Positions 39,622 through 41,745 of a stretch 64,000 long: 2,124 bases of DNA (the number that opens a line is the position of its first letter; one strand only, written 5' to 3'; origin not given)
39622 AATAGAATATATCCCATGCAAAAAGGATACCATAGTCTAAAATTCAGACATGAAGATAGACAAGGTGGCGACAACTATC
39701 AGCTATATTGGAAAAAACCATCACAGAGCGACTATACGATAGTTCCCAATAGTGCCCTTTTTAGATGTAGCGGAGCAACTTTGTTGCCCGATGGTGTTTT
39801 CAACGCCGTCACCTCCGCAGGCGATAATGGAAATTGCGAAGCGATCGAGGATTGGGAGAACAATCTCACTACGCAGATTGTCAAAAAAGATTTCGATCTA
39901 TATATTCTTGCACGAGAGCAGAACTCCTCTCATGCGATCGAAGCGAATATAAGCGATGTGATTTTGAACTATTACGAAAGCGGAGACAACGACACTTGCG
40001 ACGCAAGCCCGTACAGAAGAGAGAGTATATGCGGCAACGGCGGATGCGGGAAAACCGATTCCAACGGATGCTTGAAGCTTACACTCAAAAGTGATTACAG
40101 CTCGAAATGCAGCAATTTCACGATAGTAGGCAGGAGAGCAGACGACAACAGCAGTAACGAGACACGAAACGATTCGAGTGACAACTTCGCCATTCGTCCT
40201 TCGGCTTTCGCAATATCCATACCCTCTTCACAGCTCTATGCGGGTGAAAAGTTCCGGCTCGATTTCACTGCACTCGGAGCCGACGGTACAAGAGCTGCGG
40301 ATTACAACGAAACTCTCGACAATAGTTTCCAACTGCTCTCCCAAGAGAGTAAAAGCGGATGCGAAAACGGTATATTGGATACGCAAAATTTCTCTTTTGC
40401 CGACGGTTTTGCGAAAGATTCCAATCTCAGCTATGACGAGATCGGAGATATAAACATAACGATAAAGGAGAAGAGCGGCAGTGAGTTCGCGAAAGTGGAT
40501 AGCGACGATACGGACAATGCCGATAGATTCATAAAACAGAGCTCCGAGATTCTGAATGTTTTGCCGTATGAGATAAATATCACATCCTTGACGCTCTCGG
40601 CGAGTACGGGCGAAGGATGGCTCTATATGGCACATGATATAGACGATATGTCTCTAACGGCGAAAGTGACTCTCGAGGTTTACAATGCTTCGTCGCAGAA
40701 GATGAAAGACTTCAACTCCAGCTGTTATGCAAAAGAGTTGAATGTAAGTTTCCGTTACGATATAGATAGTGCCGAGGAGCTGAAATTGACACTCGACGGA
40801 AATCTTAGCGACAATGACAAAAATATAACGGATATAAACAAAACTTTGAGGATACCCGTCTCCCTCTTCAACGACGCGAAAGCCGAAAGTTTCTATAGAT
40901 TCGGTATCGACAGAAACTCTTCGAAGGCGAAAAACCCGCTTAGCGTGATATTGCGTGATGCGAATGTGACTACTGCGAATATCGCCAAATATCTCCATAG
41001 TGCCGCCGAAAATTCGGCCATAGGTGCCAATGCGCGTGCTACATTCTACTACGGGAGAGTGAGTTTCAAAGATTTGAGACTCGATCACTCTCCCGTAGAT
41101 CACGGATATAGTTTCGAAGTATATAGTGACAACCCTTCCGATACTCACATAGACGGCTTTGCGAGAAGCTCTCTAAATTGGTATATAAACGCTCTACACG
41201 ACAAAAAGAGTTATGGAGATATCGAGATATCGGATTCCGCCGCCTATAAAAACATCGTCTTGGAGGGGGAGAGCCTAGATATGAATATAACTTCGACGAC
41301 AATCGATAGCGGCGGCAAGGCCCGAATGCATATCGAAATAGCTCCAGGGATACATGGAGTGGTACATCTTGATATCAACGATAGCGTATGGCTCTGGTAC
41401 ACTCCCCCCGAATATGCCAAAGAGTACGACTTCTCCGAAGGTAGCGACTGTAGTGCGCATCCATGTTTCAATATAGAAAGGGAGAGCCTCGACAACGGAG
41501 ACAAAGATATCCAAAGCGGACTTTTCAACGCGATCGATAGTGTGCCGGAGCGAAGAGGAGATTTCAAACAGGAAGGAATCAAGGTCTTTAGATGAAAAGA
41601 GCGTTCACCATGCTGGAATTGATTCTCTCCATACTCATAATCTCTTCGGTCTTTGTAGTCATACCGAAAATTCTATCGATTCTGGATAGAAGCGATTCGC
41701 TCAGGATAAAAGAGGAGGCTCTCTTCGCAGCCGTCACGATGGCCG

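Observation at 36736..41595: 1619-aa beta-helix / PA14 / LamG / PA14 protein as first gene of the pilus operon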

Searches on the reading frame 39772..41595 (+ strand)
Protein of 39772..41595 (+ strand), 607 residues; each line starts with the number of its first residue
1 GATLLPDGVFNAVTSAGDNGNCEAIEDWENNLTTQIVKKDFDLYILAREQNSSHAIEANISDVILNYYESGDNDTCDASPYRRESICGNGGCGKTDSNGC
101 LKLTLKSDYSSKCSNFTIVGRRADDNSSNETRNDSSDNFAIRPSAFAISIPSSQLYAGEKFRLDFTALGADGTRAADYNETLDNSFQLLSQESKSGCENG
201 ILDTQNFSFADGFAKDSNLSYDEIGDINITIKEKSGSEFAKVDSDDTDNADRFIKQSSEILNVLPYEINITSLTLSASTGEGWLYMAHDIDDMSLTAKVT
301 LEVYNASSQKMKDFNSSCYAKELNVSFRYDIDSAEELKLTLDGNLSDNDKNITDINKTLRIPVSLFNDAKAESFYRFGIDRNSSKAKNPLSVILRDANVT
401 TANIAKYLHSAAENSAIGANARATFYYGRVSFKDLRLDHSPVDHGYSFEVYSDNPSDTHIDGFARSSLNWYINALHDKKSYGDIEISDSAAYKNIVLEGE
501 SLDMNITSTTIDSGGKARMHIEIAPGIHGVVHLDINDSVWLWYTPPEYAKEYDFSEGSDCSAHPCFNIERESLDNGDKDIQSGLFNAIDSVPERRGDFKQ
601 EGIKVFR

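Call 12: search_protein_families(library=pfam, proteins=[window:39772-41595:+], max_evalue=10)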
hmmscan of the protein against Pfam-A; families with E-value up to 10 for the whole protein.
window:39772-41595:+ (607 aa): 1 family
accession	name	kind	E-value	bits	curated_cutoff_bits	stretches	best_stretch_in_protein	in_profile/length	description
PF13584.12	BatD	-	0.073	14.1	24.1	1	150-200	3-49/92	BatD DUF11 like domain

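Call 13: find_homologous_proteins(query=window:39772-41595:+, max_evalue=0.01)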
Query window:39772-41595:+ (607 aa): 28 proteins with E <= 0.01 among 8000 candidates.
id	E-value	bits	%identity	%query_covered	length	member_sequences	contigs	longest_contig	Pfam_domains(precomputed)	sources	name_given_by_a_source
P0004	1.4e-121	425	46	71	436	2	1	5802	-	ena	-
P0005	1.1e-92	330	35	95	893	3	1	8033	-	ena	-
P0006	8.4e-91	323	42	58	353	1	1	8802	-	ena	-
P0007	2.6e-79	286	34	95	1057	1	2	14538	PF00354.25,PF13385.14,PF02210.32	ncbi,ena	-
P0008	9.0e-71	257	31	99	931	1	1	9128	PF28247.1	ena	-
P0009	1.6e-68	250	35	78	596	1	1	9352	-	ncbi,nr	ncbi:MAG: hypothetical protein U9N52_12075, partial [Campylobacterota bacterium]|nr:hypothetical pro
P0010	3.6e-67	245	32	95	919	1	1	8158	PF13385.14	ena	-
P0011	4.7e-66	242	34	78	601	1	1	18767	-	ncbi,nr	ncbi:MAG: hypothetical protein U9R50_03615, partial [Campylobacterota bacterium]|nr:hypothetical pro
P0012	1.2e-61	227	30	99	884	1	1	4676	PF28247.1,PF13385.14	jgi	-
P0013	9.9e-61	224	30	99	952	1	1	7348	PF13229.13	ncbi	-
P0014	2.1e-60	223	31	99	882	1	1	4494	PF28247.1,PF13385.14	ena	-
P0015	7.0e-60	221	30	95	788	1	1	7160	-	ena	-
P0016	8.3e-59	218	31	95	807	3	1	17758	-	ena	-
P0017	4.8e-58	215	31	99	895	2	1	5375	PF28247.1,PF13385.14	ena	-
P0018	1.9e-56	210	32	82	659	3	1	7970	-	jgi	jgi:hypothetical protein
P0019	5.7e-52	195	30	99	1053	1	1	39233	PF13229.13,PF05048.20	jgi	-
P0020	1.8e-51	194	28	98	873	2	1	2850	PF28247.1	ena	-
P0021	1.7e-48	184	29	95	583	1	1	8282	PF28247.1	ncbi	-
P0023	8.0e-39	152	28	80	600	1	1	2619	PF28247.1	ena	-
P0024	8.3e-38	149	30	79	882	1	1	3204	PF28247.1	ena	-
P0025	1.4e-37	148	31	79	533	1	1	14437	PF28247.1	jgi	jgi:hypothetical protein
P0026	6.7e-35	139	27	96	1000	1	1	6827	PF28247.1,PF13385.14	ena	-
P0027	6.4e-32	129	27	77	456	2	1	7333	PF28247.1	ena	-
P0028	7.9e-32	129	29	71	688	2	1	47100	PF28247.1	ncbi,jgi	-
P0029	3.5e-25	107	25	89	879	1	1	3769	PF28238.1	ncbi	-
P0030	8.2e-23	99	28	69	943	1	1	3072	PF28247.1,PF03160.21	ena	-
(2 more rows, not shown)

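Call 15: search_protein_families(library=pfam, proteins=[P0008, P0012, P0029, P0028, P0019, P0007], max_evalue=0.1)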
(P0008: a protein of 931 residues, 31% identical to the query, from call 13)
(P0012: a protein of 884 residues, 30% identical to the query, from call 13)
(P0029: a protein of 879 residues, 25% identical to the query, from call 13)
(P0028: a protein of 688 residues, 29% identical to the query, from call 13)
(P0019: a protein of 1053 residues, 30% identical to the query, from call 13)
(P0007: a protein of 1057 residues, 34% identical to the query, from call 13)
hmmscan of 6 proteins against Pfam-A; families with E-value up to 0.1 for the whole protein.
P0008 (931 aa): 2 families
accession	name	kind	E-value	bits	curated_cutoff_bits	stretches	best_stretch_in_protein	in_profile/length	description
PF08308.17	PEGA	-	0.077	13.3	20.8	0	527-558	39-70/71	PEGA domain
PF06394.18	Pepsin-I3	-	0.088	13.5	21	0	219-253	18-54/74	Pepsin inhibitor-3-like repeated domain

P0012 (884 aa): 2 families
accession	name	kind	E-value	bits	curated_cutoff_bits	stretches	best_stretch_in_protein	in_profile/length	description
PF13385.13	Laminin_G_3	-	2.9e-07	31.2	27.6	1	83-258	6-150/151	Concanavalin A-like lectin/glucanases superfamily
PF18112.7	Zn-C2H2_12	-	0.006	17.4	23.2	1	276-293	1-18/27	Autophagy receptor zinc finger-C2H2 domain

P0029 (879 aa): 1 family
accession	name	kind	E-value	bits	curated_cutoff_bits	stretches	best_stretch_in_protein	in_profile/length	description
PF23619.1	Ig_VWA7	-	0.075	13.7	27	0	737-767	52-82/104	VWA7 Ig-like domain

P0028 (688 aa): 2 families
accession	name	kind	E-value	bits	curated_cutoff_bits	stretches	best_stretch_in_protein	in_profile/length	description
PF20419.3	DUF6701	-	1.1e-26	94.6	27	1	234-628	140-558/577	Family of unknown function (DUF6701)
PF03923.18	Lipoprotein_16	-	0.00063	19.9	25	0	379-424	83-123/159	Uncharacterized lipoprotein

P0019 (1053 aa): 3 families
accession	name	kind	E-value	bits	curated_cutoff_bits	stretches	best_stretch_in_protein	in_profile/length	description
PF13229.12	Beta_helix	-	1.8e-19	70.3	25.9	3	286-434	2-149/158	Right handed beta helix region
PF05048.19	NosD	-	3.2e-14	53.3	23.6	2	283-444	37-189/212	Periplasmic copper-binding protein (NosD)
PF18663.7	Pallilysin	-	0.054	14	25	1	146-184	16-54/118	Pallilysin beta barrel domain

P0007 (1057 aa): 4 families
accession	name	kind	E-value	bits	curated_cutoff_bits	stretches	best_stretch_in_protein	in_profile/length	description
PF13385.13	Laminin_G_3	-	2e-39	135.6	27.6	2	322-465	2-151/151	Concanavalin A-like lectin/glucanases superfamily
PF00354.24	Pentaxin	-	4.4e-21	75.9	25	1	81-250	5-171/194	Pentaxin family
PF02210.31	Laminin_G_2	-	7.3e-06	26.9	22.9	1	157-233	47-124/126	Laminin G domain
PF00054.30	Laminin_G_1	-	0.00042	21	24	1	157-236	48-129/131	Laminin G domain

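Call 26: search_protein_representatives(protein=window:39772-41595:+)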
Query: 607 residues. Proteins with E-value up to 0.001 (for the whole library): 655; up to 1e-10: 536; up to 1e-30: 196. The best 150 are listed.
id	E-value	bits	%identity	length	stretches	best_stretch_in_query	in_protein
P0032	1.1e-128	446.8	42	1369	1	5-588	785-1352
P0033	2.2e-121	422.8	41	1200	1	5-589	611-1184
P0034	2.9e-116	405.9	69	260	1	349-607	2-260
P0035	6.8e-105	368.3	47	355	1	254-607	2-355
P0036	5.6e-103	362.0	37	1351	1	7-607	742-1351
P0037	9.6e-103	361.2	38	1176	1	7-568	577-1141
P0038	6.0e-96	338.8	39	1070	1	29-606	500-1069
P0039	4.8e-94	332.5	36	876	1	8-589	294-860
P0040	5.5e-93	329.0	40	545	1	128-583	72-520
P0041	1.0e-90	321.6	37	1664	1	7-589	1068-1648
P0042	9.7e-90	318.3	36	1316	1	7-607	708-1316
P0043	1.2e-86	308.1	35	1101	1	4-607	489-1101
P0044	1.4e-86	307.9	38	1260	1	29-590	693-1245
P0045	4.9e-82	292.9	40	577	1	30-580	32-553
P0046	5.3e-82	292.7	36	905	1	30-607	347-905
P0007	8.1e-80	285.5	39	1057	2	128-607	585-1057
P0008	2.9e-71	257.3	33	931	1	10-569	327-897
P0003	8.4e-48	179.8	33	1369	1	130-607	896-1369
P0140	7.2e-43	163.5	30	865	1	29-575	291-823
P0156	7.3e-40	153.6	32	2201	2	133-502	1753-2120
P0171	1.3e-37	146.2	30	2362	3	110-456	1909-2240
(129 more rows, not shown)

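Call 33: search_solved_structures(query=A1, max_evalue=1)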
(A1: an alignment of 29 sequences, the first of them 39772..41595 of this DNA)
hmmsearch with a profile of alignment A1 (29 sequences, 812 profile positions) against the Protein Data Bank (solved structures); distinct sequences matched with E-value up to 1: 0.

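Call 37: find_related_loci(query=window:39772-41595:+, collection=genome_contigs, flank=10000)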
Query window:39772-41595:+ (607 aa) in genome_contigs; peptide patterns used: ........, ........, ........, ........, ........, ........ (x = any residue, [..] = any of these).
38 stretches matched a pattern, but none encodes a relative of the query by tblastn (E <= 1e-3).

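Call 41: predict_structure(alignment_id=A1)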
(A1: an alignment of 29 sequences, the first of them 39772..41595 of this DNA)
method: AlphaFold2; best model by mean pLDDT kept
length: 607 residues; sequences in the alignment: 29
mean_pLDDT: 87.8   pTM: 0.76
mean pLDDT of the five models: 87.8, 87.3, 86.7, 86.4, 81.4
residues with pLDDT >= 90: 393; 70-90: 168; 50-70: 7; < 50: 39
segments of 3 or more residues with pLDDT < 50: 1-5, 574-607
pLDDT, mean of each block of 10 residues (from residue 1): 59 85 90 96 94 90 94 80 86 92 95 95 85 92 96 92 96 96 93 89 93 94 95 92 90 95 97 95 93 96 97 95 97 87 94 94 96 97 89 96 96 88 94 82 90 93 90 93 89 87 89 89 87 91 78 89 87 52 33 36 32
secondary structure, 60 per line:
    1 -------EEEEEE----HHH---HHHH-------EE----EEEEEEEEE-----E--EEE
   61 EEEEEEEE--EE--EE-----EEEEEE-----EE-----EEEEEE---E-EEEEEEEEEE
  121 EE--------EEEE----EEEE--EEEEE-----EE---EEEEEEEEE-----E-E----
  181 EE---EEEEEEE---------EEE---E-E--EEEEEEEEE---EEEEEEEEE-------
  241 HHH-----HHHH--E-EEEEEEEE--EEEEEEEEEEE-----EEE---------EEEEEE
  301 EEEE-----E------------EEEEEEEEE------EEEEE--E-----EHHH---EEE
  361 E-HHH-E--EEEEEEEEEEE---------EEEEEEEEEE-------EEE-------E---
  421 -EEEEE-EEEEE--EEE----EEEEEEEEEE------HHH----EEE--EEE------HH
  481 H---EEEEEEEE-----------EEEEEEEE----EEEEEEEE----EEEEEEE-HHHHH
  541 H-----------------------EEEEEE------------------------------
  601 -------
elements in order: E8-13 H24-27 E41-49 E58-68 E82-87 E100-105 E111-122 E131-134 E139-142 E145-149 E160-168 E186-192 E202-204 E213-221 E225-233 H249-252 E257-264 E267-277 E283-285 E295-304 E323-331 E338-342 E358-361 E370-380 E390-399 E407-409 E422-426 E428-432 E435-437 E442-451 E465-467 E470-472 E485-492 E504-511 E516-523 E528-534 H536-541 E565-570

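Call 44: fold_search(model_id=the predicted structure, library=pdb)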
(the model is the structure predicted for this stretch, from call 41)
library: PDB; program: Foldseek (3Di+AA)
matches with E <= 10: 1659; with E <= 0.001: 140
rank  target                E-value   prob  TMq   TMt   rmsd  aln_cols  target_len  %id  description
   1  8beg_A                1.5e-11  1.00  0.24  0.23  15.8       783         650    8  Structure of Ig-like domains from PrgB (released 2022-11-30)
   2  1cwv                  6.7e-09  1.00  0.32  0.37   9.8       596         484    8  CRYSTAL STRUCTURE OF INVASIN: A BACTERIAL INTEGRIN-BINDING PROTEIN (released 1999-10-13)
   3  4rtd                  7.4e-09  1.00  0.15  0.09  38.8       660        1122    8  Escherichia coli alpha-2-macroglobulin activated by porcine elastase (released 2015-07-15)
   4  9hcj_10               1.0e-08  1.00  0.16  0.08  23.1       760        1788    8  D. discoideum nuclear pore complex (released 2024-12-25)
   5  9ijj_h                1.3e-08  1.00  0.20  0.12  17.7       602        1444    7  In situ structure of the central apparatus in mouse sperm axoneme. (released 2025-06-04)
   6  9ijj_4I               1.4e-08  1.00  0.24  0.08  15.6       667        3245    8  In situ structure of the central apparatus in mouse sperm axoneme. (released 2025-06-04)
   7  9ijj_C                1.4e-08  1.00  0.20  0.15  16.6       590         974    8  In situ structure of the central apparatus in mouse sperm axoneme. (released 2025-06-04)
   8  7q60                  1.7e-08  1.00  0.16  0.09  44.9       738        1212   10  Structure of TEV cleaved A2ML1 (A2ML1-TE) (released 2022-04-20)
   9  8cem_E                2.1e-08  1.00  0.18  0.18  35.0       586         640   11  Structure of bovine native C3, re-refinement (released 2023-04-05)
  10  8cem_F                2.1e-08  1.00  0.18  0.17  35.4       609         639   10  Structure of bovine native C3, re-refinement (released 2023-04-05)
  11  7q62_A                2.8e-08  1.00  0.17  0.09  45.3       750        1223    9  Structure of TEV cleaved A2ML1 dimer (A2ML1-TT dimer) (released 2022-04-20)
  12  9qk2_F                3.6e-08  1.00  0.14  0.13  42.2       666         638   10  Structure of the Complement classical and lectin pathway C3 convertase in complex with substrate C3 (released 2025-12-24)
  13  7q62_B                5.3e-08  1.00  0.16  0.13  41.9       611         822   10  Structure of TEV cleaved A2ML1 dimer (A2ML1-TT dimer) (released 2022-04-20)
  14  3t4a_A                5.6e-08  1.00  0.19  0.18  34.9       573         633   10  Structure of a truncated form of Staphylococcal Complement Inhibitor B bound to human C3c at 3.4 Angstrom resolution (released 2011-11-23)
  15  5fo7_A                8.0e-08  1.00  0.19  0.19  35.0       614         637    8  Crystal Structure of Human Complement C3b at 2.8 Angstrom resolution (released 2016-04-06)
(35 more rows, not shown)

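Call 57: search_protein_families(library=pfam, alignment_id=A5, max_evalue=0.001)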
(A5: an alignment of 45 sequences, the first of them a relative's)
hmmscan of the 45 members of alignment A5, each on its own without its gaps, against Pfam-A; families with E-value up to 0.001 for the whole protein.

A. member 1, P0005 (893 aa): 0 families

B. families by the number of members that match (of 45 scanned): 16 families
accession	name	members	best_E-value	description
PF13385.13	Laminin_G_3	15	2.2e-37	Concanavalin A-like lectin/glucanases superfamily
PF02210.31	Laminin_G_2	6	4.8e-06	Laminin G domain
PF20419.3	DUF6701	5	1.1e-26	Family of unknown function (DUF6701)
PF13229.12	Beta_helix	5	1.8e-19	Right handed beta helix region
PF07691.17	PA14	4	1.9e-21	PA14 domain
PF10528.15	GLEYA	3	5.8e-07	GLEYA domain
PF23981.1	DUF7305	2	6.7e-15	Domain of unknown function (DUF7305)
PF00354.24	Pentaxin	2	5e-08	Pentaxin family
PF05048.19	NosD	1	3.2e-14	Periplasmic copper-binding protein (NosD)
PF03160.20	Calx-beta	1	5.1e-06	Calx-beta domain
PF00059.27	Lectin_C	1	6.3e-05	Lectin C-type domain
PF09458.16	H_lectin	1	0.00012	H-type lectin domain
PF02973.23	Sialidase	1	0.00031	Sialidase, N-terminal domain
PF00193.23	Xlink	1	0.00061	Extracellular link domain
PF03923.18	Lipoprotein_16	1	0.00063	Uncharacterized lipoprotein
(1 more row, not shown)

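Call 62: search_protein_families(library=ncbifam, proteins=[P0028, P0029, P0030, P0140, P0156, P0171, window:39772-41595:+, P0019], max_evalue=0.01)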
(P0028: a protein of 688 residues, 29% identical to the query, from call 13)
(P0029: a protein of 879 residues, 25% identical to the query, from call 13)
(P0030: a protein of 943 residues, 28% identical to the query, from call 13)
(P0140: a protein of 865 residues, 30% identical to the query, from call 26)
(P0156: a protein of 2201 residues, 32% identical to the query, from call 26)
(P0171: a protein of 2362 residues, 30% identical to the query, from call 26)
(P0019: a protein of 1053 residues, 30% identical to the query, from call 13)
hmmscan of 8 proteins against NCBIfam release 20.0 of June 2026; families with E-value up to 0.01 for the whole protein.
P0028 (688 aa): 0 families

P0029 (879 aa): 0 families

P0030 (943 aa): 1 family
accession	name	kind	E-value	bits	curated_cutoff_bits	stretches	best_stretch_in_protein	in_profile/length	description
TIGR00845.1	caca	equivalog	9.9e-05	20.3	679.85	1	275-317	425-467/921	sodium/calcium exchanger 1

P0140 (865 aa): 0 families

P0156 (2201 aa): 2 families
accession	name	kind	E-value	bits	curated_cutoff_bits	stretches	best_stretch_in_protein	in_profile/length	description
NF047763.1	LIC_10572_fam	equivalog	1.3e-14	54.7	200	1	1285-1366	126-204/205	LIC_10572 family protein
TIGR02145.1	Fib_succ_major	domain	4.3e-05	24.3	41.65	0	1636-1688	123-175/176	FISUMP domain-containing protein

P0171 (2362 aa): 1 family
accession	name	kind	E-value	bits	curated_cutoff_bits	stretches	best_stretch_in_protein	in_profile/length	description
NF047763.1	LIC_10572_fam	equivalog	1.3e-07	31.8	200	1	1584-1650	127-192/205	LIC_10572 family protein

window:39772-41595:+ (607 aa): 0 families

P0019 (1053 aa): 0 families

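Call 63: list_cluster_members(proteins=[P0028, P0029, P0030, P0140, P0156, P0171, P0013, P0019, P0021, P0007])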
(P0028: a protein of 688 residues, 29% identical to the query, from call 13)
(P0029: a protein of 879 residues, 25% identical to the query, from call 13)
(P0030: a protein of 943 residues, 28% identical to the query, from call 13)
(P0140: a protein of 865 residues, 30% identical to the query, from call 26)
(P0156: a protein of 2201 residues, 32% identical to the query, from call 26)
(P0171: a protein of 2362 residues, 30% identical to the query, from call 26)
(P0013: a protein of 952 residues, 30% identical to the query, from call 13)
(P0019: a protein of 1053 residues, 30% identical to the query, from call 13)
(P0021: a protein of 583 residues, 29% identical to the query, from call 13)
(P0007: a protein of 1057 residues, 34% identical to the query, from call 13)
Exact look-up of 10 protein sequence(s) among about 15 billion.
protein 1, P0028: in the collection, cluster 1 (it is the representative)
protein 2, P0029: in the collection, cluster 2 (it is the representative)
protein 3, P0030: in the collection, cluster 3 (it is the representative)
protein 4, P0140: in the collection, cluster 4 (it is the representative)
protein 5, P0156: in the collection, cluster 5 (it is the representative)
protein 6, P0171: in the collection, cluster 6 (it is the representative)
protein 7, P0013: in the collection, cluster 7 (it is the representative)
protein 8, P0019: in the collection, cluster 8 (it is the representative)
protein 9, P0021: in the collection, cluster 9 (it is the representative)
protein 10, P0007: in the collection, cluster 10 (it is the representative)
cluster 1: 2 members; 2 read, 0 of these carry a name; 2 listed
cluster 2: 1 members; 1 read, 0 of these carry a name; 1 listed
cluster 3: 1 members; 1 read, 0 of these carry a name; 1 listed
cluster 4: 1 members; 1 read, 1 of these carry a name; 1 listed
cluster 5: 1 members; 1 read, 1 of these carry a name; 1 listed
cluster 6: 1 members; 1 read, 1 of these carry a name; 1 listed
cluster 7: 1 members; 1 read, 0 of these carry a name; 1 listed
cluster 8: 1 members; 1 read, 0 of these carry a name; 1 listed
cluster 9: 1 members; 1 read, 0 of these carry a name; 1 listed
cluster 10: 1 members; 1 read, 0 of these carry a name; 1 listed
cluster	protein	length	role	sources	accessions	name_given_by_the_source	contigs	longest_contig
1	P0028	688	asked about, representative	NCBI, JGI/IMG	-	-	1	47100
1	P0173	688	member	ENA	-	-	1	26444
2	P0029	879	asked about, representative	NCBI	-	-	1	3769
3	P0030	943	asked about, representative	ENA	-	-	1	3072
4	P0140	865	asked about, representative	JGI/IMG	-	hypothetical protein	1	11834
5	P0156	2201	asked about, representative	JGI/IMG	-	hypothetical protein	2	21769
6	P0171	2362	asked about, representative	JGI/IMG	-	sporulation protein YlmC with PRC-barrel domain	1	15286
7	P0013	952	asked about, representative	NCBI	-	-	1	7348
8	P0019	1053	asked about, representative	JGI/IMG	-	-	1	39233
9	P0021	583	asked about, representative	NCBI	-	-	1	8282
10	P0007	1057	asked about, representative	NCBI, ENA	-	-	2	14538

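Call 65: search_dna_similar(query=P0028, collection=plasmids, mode=protein, max_evalue=0.001, max_rows=20)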
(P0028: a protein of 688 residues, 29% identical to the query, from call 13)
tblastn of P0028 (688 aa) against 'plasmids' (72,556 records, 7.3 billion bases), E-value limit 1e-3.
No match.

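Call 66: search_dna_similar(query=window:39772-41595:+, collection=plasmids, mode=protein, max_evalue=0.01, max_rows=20)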
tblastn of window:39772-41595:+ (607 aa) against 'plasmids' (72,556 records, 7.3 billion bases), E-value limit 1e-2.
No match.

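Call 75: find_encoding_contigs(protein=P0028, flank=10000, max_places=2)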
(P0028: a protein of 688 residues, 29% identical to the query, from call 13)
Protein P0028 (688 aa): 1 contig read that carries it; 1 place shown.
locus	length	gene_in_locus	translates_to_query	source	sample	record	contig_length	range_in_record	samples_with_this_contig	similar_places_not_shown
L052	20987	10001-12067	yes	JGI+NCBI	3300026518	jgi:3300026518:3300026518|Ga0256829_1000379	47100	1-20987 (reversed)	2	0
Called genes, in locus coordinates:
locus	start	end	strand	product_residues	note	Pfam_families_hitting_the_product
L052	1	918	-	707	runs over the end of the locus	PF13328:HD_4, PF01966:HD, PF28438:RelA_RIS (faint), PF04607:RelA_SpoT, PF02824:TGS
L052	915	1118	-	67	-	PF01192:RNA_pol_Rpb6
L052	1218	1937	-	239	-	PF00696:AA_kinase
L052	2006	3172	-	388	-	PF01551:Peptidase_M23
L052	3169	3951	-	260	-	-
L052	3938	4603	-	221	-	PF00005:ABC_tran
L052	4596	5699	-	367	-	PF13847:Methyltransf_31 (weak), PF02390:Methyltransf_4, PF13649:Methyltransf_25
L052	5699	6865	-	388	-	PF00041:fn3 (faint)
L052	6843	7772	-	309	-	PF01479:S4, PF00849:PseudoU_synth_2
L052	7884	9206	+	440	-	PF07498:Rho_N, PF07497:Rho_RNA_bind, PF00006:ATP-synt_ab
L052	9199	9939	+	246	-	PF01177:Asp_Glu_race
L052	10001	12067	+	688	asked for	PF28247:DUF6701_3rd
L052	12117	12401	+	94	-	PF03745:DUF309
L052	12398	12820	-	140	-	PF14681:UPRTase (weak), PF00156:Pribosyltran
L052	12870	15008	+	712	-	PF09835:DUF2062 (weak)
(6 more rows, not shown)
